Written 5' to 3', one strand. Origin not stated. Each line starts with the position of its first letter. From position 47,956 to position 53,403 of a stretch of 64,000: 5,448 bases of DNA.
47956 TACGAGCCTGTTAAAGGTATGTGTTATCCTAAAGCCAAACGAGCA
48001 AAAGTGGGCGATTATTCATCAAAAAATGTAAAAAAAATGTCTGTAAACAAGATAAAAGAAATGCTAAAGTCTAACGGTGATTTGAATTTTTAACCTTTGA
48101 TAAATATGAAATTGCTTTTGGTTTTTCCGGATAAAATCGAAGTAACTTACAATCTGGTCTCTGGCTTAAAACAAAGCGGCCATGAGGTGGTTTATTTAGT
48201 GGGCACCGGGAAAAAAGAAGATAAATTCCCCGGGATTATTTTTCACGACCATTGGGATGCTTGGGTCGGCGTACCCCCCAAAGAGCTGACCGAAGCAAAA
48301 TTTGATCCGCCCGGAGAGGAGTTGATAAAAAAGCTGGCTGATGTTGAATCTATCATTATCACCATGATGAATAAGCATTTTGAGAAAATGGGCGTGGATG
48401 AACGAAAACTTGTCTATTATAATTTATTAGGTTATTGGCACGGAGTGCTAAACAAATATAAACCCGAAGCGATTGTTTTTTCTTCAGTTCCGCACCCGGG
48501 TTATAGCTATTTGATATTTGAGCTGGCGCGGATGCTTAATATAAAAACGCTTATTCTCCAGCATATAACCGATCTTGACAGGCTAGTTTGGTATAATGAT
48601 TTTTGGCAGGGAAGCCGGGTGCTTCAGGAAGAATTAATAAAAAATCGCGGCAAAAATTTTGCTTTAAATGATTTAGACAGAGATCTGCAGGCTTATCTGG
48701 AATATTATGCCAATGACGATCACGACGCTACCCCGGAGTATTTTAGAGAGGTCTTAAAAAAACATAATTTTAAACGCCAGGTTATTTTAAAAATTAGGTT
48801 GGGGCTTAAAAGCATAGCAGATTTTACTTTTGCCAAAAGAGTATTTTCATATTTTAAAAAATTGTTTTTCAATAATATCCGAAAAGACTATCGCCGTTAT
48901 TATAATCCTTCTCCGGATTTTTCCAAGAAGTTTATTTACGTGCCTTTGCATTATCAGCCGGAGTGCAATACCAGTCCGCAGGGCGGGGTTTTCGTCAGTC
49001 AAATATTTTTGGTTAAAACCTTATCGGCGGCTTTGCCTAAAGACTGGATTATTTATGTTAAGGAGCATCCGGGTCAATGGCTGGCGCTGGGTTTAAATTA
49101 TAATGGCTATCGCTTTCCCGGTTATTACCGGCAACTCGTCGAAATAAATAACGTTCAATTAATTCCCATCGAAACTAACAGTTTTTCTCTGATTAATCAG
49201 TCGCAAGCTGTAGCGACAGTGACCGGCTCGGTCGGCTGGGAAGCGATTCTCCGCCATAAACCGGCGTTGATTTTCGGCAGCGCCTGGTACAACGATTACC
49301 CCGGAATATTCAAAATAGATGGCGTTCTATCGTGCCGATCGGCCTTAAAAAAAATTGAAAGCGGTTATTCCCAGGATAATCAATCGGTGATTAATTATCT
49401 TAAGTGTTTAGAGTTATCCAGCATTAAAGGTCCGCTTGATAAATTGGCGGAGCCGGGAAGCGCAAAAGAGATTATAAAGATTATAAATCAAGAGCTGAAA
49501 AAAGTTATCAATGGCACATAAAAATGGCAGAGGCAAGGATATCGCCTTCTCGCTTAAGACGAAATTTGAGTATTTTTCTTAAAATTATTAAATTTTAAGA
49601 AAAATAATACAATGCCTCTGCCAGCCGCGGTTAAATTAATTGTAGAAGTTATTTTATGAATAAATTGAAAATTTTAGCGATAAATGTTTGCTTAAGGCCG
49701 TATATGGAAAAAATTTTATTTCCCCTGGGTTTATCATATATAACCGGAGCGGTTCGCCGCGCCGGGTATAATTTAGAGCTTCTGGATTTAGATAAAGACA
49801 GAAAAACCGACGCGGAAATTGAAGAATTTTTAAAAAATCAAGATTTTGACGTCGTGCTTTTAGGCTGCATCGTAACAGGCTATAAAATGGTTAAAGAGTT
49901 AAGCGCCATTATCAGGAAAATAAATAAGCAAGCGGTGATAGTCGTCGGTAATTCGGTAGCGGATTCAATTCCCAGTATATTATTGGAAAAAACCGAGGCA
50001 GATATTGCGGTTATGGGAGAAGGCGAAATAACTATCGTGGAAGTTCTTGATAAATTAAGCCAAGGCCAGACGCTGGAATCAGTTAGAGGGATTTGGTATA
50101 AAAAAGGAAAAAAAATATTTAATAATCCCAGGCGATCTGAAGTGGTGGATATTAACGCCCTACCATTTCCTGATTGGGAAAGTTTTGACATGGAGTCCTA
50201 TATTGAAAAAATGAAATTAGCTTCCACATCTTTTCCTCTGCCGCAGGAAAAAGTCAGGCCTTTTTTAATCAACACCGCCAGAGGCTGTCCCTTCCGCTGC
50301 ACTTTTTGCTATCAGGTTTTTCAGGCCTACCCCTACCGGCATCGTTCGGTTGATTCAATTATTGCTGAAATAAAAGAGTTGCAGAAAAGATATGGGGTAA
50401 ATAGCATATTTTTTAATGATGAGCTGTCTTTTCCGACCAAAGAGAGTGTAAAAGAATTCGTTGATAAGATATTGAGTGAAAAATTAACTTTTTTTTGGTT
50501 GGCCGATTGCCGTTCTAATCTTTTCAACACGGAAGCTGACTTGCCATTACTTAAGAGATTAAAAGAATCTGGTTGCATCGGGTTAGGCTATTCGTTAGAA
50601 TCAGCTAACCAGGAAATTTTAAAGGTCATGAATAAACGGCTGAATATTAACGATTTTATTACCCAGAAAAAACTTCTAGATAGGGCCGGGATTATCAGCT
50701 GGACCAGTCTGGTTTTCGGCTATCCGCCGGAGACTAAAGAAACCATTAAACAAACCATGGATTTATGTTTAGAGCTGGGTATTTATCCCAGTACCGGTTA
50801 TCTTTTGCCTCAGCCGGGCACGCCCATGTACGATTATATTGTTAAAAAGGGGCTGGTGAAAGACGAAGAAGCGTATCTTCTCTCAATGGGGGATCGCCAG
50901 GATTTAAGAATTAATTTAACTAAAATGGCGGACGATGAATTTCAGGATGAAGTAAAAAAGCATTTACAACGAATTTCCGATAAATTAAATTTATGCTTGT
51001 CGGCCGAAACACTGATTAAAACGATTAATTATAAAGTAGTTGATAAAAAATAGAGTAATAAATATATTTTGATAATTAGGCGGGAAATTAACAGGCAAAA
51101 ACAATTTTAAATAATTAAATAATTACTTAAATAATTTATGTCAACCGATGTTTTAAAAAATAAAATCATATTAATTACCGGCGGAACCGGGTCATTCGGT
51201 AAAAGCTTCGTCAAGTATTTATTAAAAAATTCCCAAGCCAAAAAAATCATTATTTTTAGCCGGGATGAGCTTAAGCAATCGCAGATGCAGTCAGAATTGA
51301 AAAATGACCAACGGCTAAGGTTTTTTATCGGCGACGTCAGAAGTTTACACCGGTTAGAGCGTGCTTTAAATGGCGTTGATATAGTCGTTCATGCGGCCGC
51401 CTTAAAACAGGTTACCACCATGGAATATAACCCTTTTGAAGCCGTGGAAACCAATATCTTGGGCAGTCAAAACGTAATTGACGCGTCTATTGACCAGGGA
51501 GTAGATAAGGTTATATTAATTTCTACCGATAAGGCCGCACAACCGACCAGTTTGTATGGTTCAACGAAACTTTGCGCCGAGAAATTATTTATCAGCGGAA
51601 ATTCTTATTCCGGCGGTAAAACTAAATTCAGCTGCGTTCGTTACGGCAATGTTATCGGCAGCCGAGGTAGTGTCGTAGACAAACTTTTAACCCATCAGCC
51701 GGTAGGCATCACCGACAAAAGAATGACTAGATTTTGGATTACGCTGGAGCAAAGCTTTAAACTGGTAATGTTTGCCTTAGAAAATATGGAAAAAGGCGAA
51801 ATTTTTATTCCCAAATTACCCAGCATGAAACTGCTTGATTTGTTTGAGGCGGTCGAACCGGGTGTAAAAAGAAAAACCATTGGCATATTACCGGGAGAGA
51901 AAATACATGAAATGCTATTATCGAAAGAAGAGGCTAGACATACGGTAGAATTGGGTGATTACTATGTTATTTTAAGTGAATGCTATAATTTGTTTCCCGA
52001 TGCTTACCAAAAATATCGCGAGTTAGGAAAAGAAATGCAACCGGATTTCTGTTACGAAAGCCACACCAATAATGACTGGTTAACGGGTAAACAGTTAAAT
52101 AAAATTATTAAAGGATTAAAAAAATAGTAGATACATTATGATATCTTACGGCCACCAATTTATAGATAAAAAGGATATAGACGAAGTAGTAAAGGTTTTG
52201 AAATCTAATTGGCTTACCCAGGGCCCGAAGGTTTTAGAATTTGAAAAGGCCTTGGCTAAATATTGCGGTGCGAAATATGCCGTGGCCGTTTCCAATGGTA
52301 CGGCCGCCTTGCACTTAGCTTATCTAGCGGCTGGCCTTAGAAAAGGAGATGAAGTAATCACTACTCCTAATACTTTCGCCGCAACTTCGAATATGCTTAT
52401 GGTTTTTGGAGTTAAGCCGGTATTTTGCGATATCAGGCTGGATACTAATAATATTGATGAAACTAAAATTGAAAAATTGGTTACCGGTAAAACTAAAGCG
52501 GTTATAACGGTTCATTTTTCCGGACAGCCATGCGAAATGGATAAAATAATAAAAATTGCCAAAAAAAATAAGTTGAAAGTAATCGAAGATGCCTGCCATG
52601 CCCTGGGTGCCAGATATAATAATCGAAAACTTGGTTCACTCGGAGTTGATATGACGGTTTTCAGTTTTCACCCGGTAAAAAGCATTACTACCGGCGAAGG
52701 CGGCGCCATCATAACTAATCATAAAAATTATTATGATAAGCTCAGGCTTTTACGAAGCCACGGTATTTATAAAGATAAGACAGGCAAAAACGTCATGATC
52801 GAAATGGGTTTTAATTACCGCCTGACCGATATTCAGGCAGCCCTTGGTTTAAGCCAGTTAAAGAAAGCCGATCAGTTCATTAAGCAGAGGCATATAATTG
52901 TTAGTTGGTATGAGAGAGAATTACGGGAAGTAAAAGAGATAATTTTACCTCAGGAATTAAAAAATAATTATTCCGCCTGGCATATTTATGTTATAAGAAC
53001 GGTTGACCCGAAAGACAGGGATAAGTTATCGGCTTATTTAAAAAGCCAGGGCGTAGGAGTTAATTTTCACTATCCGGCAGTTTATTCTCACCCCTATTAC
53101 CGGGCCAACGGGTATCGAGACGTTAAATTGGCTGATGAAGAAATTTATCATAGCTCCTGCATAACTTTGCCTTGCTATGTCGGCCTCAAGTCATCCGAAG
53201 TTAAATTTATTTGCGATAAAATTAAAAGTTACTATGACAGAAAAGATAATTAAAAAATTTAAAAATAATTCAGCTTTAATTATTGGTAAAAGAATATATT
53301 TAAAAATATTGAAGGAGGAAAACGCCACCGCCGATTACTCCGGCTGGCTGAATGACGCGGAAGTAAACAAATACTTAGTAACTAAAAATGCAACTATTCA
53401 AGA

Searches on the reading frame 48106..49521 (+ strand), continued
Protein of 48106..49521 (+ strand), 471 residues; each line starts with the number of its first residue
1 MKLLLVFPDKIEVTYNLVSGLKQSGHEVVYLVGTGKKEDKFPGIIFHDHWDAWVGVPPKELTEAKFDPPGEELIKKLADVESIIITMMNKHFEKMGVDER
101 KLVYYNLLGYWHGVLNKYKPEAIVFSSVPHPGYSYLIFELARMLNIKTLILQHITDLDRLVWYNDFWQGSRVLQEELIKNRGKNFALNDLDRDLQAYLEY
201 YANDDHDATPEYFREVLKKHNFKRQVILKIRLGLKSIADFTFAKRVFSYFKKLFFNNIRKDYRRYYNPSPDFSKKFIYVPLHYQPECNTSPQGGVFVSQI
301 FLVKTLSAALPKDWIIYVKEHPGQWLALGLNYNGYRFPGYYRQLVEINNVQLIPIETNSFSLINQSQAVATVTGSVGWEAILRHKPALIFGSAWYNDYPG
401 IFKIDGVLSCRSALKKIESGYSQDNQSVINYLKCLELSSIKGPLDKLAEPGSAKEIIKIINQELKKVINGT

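Call 51: find_related_loci(query=A4, collection=metagenome_contigs, flank=10000)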
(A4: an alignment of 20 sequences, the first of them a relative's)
Query A4 (471 aa) in metagenome_contigs; peptide patterns used: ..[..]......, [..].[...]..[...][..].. (x = any residue, [..] = any of these).
591 stretches matched a pattern; 500 encode a relative of the query (tblastn E <= 1e-3); the best 80 are kept; 80 distinct loci.
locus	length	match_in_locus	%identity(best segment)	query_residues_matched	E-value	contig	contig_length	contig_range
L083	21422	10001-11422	62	1-467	0e+0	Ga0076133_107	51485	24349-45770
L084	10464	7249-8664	60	1-465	0e+0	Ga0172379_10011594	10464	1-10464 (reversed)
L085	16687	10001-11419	59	1-468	0e+0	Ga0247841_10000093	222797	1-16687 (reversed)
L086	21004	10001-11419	57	1-466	0e+0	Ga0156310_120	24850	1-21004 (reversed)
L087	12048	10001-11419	62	1-467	0e+0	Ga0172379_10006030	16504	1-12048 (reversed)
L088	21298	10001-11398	53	1-465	4e-164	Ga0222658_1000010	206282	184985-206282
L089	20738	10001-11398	53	1-465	4e-164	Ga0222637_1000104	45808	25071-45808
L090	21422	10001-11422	51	1-467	2e-160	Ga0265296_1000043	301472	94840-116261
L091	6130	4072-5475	51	1-464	4e-160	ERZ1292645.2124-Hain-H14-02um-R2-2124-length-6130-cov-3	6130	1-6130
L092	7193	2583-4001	49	1-467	5e-148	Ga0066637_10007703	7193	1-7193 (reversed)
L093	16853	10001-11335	49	1-445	1e-145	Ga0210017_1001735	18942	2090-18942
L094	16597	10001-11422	48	1-466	4e-145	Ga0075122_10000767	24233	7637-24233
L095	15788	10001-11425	45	1-466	5e-143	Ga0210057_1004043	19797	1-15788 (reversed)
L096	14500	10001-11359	47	1-453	4e-140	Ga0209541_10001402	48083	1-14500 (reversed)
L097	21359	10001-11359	47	1-453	4e-140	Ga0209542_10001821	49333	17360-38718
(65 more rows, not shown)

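Call 81: search_dna_similar(query=window:48106-49521:+, collection=plasmids, mode=protein, max_evalue=0.001, max_rows=25)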
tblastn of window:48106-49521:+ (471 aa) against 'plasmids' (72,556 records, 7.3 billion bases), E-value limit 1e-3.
Records with a match: 8; places in all: 8; records where one place covers at least 80% of the query: 1.
Best place of each record, by identity: <60% 8.
By first word of the organism name: Acinetobacter 2; Klebsiella 2; Rhizobium 1; Marivivens 1; Mesorhizobium 1; Mariluticola 1.
By predicted mobility (MOB-suite, as given by PLSDB): non-mobilizable 4; conjugative 2; mobilizable 2.
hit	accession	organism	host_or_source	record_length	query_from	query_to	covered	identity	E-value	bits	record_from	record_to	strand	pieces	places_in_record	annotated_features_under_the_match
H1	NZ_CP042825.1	Rhizobium sp. WL3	Wheat,phyllosphere swab,leaves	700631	41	445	86%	28.3%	2e-46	180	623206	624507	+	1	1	hypothetical protein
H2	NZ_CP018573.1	Marivivens sp. JLT3646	cell culture,shallow-sea hydrothermal ...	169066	169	401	49%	27.8%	4e-8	64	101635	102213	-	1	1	hypothetical protein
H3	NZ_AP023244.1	Mesorhizobium sp. 113-3-3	Lotus japonicus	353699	193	466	58%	23.4%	9e-16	88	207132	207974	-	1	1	hypothetical protein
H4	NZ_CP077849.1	Acinetobacter baumannii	Homo sapiens,Rectal swab_P28_BU14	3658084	164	411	53%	25.3%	6e-8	63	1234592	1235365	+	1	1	none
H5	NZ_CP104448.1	Acinetobacter baumannii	Homo sapiens,sputum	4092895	164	411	53%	25.3%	6e-8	63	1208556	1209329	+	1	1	none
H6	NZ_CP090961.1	Mariluticola halotolerans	sea sediment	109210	232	440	44%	28.9%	4e-18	95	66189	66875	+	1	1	hypothetical protein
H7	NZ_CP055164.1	Klebsiella pneumoniae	Shatin WWTPs_9 WWTPs effluent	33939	273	428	33%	33.3%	2e-14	84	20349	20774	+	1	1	hypothetical protein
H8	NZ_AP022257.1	Klebsiella sp. WP8-S18-ESBL-06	-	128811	273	428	33%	33.3%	2e-14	84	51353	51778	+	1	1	hypothetical protein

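Call 84: get_annotated_region(hit=H1, flank=10000)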
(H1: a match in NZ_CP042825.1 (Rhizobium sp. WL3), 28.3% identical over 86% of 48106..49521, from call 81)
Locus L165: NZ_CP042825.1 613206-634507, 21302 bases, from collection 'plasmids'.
description: Rhizobium sp. WL3 plasmid unnamed2, complete sequence
organism: Rhizobium sp. WL3 (NCBI taxid 2603277)
taxonomy: Bacteria; Pseudomonadota; Alphaproteobacteria; Hyphomicrobiales; Rhizobiaceae; Rhizobium; Rhizobium sp. WL3
host: -; source: Wheat,phyllosphere swab,leaves; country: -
typing (MOB-suite, as given by PLSDB): non-mobilizable
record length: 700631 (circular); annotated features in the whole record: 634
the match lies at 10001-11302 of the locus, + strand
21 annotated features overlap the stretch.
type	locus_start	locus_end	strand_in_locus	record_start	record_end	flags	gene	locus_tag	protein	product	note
CDS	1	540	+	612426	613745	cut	-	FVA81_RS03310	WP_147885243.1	N-acetyl sugar amidotransferase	-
CDS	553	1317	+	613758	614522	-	wbuZ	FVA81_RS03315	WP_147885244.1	glycosyl amidation-associated protein WbuZ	-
CDS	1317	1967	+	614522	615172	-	hisH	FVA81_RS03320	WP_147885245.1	imidazole glycerol phosphate synthase subunit HisH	GO:0000105 - histidine biosynthetic process [Evidence IEA]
CDS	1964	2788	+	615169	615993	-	-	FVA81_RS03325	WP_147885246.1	ABC transporter permease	-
CDS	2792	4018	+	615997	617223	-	-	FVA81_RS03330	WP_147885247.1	ABC transporter ATP-binding protein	-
CDS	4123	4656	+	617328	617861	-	-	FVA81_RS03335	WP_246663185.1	acyltransferase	-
CDS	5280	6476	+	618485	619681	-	-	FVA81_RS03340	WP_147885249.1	hypothetical protein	-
CDS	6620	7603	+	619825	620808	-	-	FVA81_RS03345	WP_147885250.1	acyltransferase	-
CDS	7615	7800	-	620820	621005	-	-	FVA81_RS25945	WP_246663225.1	hypothetical protein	-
CDS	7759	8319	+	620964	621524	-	-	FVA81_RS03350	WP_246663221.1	methyltransferase domain-containing protein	-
CDS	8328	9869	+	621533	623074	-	-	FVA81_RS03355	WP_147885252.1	hypothetical protein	-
CDS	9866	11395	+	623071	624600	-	-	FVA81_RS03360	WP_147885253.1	hypothetical protein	-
CDS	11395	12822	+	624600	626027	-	-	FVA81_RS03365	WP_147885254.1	hypothetical protein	-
CDS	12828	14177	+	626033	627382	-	-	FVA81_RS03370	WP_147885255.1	hypothetical protein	-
CDS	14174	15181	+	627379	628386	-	-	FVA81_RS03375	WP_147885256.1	N-acetylneuraminate synthase family protein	GO:0016051 - carbohydrate biosynthetic process [Evidence IEA]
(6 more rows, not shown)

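Call 91: search_protein_families(library=pfam, proteins=[L165:9866-11395:+], max_evalue=0.01)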
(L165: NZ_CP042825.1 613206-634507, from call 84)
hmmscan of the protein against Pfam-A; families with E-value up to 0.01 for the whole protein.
L165:9866-11395:+ (509 aa): 1 family
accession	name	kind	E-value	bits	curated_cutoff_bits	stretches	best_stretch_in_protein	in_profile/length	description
PF05159.20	Capsule_synth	-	9e-08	32.4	20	1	335-430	174-267/310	Capsule polysaccharide biosynthesis protein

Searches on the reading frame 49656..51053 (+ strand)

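Call 8: search_protein_families(library=pfam, proteins=[window:49656-51053:+], max_evalue=0.001)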
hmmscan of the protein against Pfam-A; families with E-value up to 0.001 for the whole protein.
window:49656-51053:+ (465 aa): 2 families
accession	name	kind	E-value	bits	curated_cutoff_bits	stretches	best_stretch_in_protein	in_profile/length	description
PF04055.27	Radical_SAM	-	2e-19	70.8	29.5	1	205-371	1-166/166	Radical SAM superfamily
PF02310.24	B12-binding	-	6.6e-17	61.9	32.1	1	20-130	11-120/121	B12 binding domain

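Call 65: search_protein_families(library=ncbifam, proteins=[window:49656-51053:+], max_evalue=0.001)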
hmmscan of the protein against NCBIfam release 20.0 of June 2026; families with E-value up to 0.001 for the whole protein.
window:49656-51053:+ (465 aa): 28 families (the best 25 are shown)
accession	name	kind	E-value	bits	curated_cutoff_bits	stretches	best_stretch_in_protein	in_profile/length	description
TIGR02026.1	BchE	equivalog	3.9e-45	154.6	481.35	1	20-407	19-399/497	magnesium-protoporphyrin IX monomethyl ester anaerobic oxidative cyclase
NF038361.1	rSAM_Sden_1168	equivalog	9.6e-44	149.8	575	1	17-442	79-517/560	Sden_1168 family B12-binding radical SAM P-methyltransferase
TIGR03471.1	HpnJ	equivalog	8.9e-40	136.9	577.6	1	53-438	57-430/472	hopanoid biosynthesis associated radical SAM protein HpnJ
TIGR04072.2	rSAM_ladder_B12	equivalog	1.5e-39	135.9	360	2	205-407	183-384/443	lipid biosynthesis B12-binding/radical SAM protein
TIGR04479.1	bcpD_PhpK_rSAM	subfamily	3e-38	131.5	600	1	20-371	69-406/504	PhpK family radical SAM P-methyltransferase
NF050148.1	rSAM_ApyD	equivalog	4.2e-33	114.7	750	1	81-417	92-419/645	RiPP biosynthesis radical SAM protein ApyD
TIGR04385.1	B12_rSAM_cofa1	equivalog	2.5e-28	99.5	450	1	20-370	17-360/438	B12 lower ligand biosynthesis radical SAM protein BzaD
TIGR03975.1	rSAM_ocin_1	subfamily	3.4e-27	95.2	281.85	1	81-370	146-426/606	RiPP maturation radical SAM C-methyltransferase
TIGR04013.1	B12_SAM_MJ_1487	hypoth_equivalog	1.1e-26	93.6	251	1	46-392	26-354/382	TIGR04013 family B12-binding domain/radical SAM domain-containing protein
TIGR04014.1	B12_SAM_MJ_0865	equivalog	2e-26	92.8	360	1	29-399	17-362/434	methyl-coenzyme M reductase glutamine C-methyltransferase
TIGR04295.1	B12_rSAM_oligo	hypoth_equivalog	7.5e-24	84.2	400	1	22-393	24-382/422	TIGR04295 family B12-binding domain-containing radical SAM protein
NF033712.0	B12_rSAM_KedN5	subfamily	1.1e-23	83.3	700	1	44-365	43-361/624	KedN5 family methylcobalamin-dependent radical SAM C-methyltransferase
TIGR04367.1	HpnR_B12_rSAM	equivalog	3.2e-22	78.7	650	2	21-152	20-152/490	hopanoid C-3 methylase HpnR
NF033070.1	rSAM_AprD4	equivalog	3.3e-15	55.9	500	1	195-410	191-405/456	AprD4 family radical SAM diol-dehydratase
NF045585.1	rSAM_slr0320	equivalog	1.5e-14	53.4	775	1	76-402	122-444/511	photosystem II high light acclimation radical SAM protein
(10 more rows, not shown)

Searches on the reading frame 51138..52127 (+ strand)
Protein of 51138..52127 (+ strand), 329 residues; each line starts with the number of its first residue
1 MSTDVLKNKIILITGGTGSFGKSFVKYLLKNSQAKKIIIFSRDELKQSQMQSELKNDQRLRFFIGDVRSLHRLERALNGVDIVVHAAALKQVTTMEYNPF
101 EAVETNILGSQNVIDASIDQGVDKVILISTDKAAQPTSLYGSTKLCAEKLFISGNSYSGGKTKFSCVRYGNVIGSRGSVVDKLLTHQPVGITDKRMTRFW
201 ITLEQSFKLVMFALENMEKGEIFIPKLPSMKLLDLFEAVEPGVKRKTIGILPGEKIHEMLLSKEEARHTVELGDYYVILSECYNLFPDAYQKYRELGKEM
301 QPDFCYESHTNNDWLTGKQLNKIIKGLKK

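Call 8: search_protein_families(library=pfam, proteins=[window:51138-52127:+], max_evalue=0.001)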
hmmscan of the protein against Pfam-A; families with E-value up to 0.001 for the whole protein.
window:51138-52127:+ (329 aa): 13 families
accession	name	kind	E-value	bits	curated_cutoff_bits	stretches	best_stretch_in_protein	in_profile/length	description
PF02719.21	Polysacc_synt_2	-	3.3e-91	305.9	20.2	1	11-278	1-291/293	Polysaccharide biosynthesis protein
PF01370.27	Epimerase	-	2.1e-21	76.9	20.9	1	11-186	1-188/240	NAD dependent epimerase/dehydratase family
PF01073.25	3Beta_HSD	-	3.9e-20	72.5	22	1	12-136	1-122/280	3-beta hydroxysteroid dehydrogenase/isomerase family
PF16363.11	GDP_Man_Dehyd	-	8.6e-14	52.2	27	1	12-132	1-131/332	GDP-mannose 4,6 dehydratase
PF13460.12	NAD_binding_10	-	1.7e-11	44.8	27.2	1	15-135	1-103/184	NAD(P)H-binding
PF07993.18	NAD_binding_4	-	1.9e-09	37.5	20.1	1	13-134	1-140/258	Male sterility protein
PF08659.16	KR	-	1e-08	35.7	22.6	1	11-129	3-135/180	KR domain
PF04321.23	RmlD_sub_bind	-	6.2e-08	32.5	27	1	11-149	3-134/287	RmlD substrate binding domain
PF00106.31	adh_short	-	1.6e-07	31.4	26.6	1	9-147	1-156/195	short chain dehydrogenase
PF05368.20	NmrA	-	4.5e-07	30.2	27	1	8-127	2-104/298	NmrA-like family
PF03435.24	Sacchrp_dh_NADP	-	1.1e-05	26.2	25.1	1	11-87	1-76/129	Saccharopine dehydrogenase NADP binding domain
PF01488.26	Shikimate_DH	-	2e-05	25.1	24.3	1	6-96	10-92/138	Shikimate / quinate 5-dehydrogenase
PF01118.30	Semialdhyde_dh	-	0.00099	19.9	26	0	12-120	3-100/121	Semialdehyde dehydrogenase, NAD binding domain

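Call 29: search_protein_families(library=ncbifam, proteins=[window:51138-52127:+], max_evalue=1e-10)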
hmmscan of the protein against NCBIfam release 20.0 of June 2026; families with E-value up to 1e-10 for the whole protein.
window:51138-52127:+ (329 aa): 9 families
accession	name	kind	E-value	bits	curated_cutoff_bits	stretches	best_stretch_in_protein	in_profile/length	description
TIGR03589.1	PseB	equivalog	3.2e-130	433.8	407.75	1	6-323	2-323/324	UDP-N-acetylglucosamine 4,6-dehydratase (inverting)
TIGR04130.1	FnlA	equivalog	7.6e-69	232.2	730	1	6-309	2-311/337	UDP-N-acetylglucosamine 4,6-dehydratase/5-epimerase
TIGR04180.1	EDH_00030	hypoth_equivalog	2.7e-15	56.2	475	1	11-132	1-123/297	NAD-dependent 4,6-dehydratase LegB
TIGR01179.1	galE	equivalog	4e-15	55.5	262.3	1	11-176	2-180/332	UDP-glucose 4-epimerase GalE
TIGR02622.1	CDP_4_6_dhtase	equivalog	2.2e-14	53.4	278.45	1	7-135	3-134/352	CDP-glucose 4,6-dehydratase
TIGR01181.1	dTDP_gluc_dehyt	equivalog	4.7e-14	52.2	365.1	1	11-133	2-128/321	dTDP-glucose 4,6-dehydratase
TIGR03466.1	HpnA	hypoth_equivalog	1.5e-12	47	367.65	1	11-131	3-114/327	hopanoid-associated sugar epimerase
TIGR02197.1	heptose_epim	equivalog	2e-11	43.6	274.6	0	11-174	1-172/316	ADP-glyceromanno-heptose 6-epimerase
NF041293.1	G6PDh_Azf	equivalog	7.9e-11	41.8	400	0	9-133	3-118/252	NAD-dependent glucose-6-phosphate dehydrogenase Azf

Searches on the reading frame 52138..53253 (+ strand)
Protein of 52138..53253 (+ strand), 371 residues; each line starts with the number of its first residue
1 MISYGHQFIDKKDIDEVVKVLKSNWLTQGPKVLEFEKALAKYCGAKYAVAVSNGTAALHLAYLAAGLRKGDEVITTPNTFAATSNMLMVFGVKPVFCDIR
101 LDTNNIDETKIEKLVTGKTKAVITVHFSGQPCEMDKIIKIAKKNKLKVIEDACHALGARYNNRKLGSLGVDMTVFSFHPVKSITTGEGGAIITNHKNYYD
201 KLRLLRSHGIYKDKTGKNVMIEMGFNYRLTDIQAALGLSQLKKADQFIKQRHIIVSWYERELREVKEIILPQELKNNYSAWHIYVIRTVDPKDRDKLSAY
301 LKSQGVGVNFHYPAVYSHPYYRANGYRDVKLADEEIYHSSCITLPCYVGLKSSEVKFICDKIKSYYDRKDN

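Call 8: search_protein_families(library=pfam, proteins=[window:52138-53253:+], max_evalue=0.001)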
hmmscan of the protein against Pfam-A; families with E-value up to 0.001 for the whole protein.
window:52138-53253:+ (371 aa): 6 families
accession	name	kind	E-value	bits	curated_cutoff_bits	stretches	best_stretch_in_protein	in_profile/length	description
PF01041.23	DegT_DnrJ_EryC1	-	2.4e-122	409.1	19.8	1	9-362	3-359/360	DegT/DnrJ/EryC1/StrS aminotransferase family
PF01053.26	Cys_Met_Meta_PP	-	1.7e-10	40.5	27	1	29-201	51-221/381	Cys/Met metabolism PLP-dependent enzyme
PF01212.27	Beta_elim_lyase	-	5.4e-09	36.2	27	1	29-253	31-256/288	Beta-eliminating lyase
PF00266.25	Aminotran_5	-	3.9e-08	33.1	21.5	1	36-202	49-221/371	Aminotransferase class-V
PF00155.27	Aminotran_1_2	-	7.5e-07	29.1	19.7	1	32-157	44-191/361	Aminotransferase class I and II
PF01276.26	OKR_DC_1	-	0.00066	19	27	0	26-99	63-135/417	Orn/Lys/Arg decarboxylase, major domain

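Call 29: search_protein_families(library=ncbifam, proteins=[window:52138-53253:+], max_evalue=1e-10)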
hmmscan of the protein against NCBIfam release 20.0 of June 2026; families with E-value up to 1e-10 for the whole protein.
window:52138-53253:+ (371 aa): 7 families
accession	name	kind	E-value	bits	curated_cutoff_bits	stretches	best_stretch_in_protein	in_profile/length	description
TIGR03588.1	PseC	equivalog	2.8e-131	437.9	423.5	1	1-364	1-378/380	UDP-4-amino-4,6-dideoxy-N-acetyl-beta-L-altrosamine transaminase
NF008658.2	PRK11658.1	equivalog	5.9e-85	285.2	631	1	4-364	7-375/379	UDP-4-amino-4-deoxy-L-arabinose aminotransferase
TIGR04181.1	NHT_00031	hypoth_equivalog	5.2e-75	252.6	420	1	10-346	9-358/359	LegC family aminotransferase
NF008687.0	PRK11706.1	equivalog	2e-74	250.6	375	1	1-366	1-374/375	dTDP-4-amino-4,6-dideoxygalactose transaminase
TIGR04427.1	PLP_DesI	equivalog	2.5e-65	221.1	650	1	15-363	36-380/390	dTDP-4-dehydro-6-deoxyglucose aminotransferase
NF011936.0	PRK15407.1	equivalog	1e-64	218.9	423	2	2-208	37-250/440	lipopolysaccharide biosynthesis protein RfbH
TIGR02379.1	ECA_wecE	subfamily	5.5e-61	206.4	434.85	1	32-367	33-376/376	dTDP-4-amino-4,6-dideoxy-D-glucose transaminase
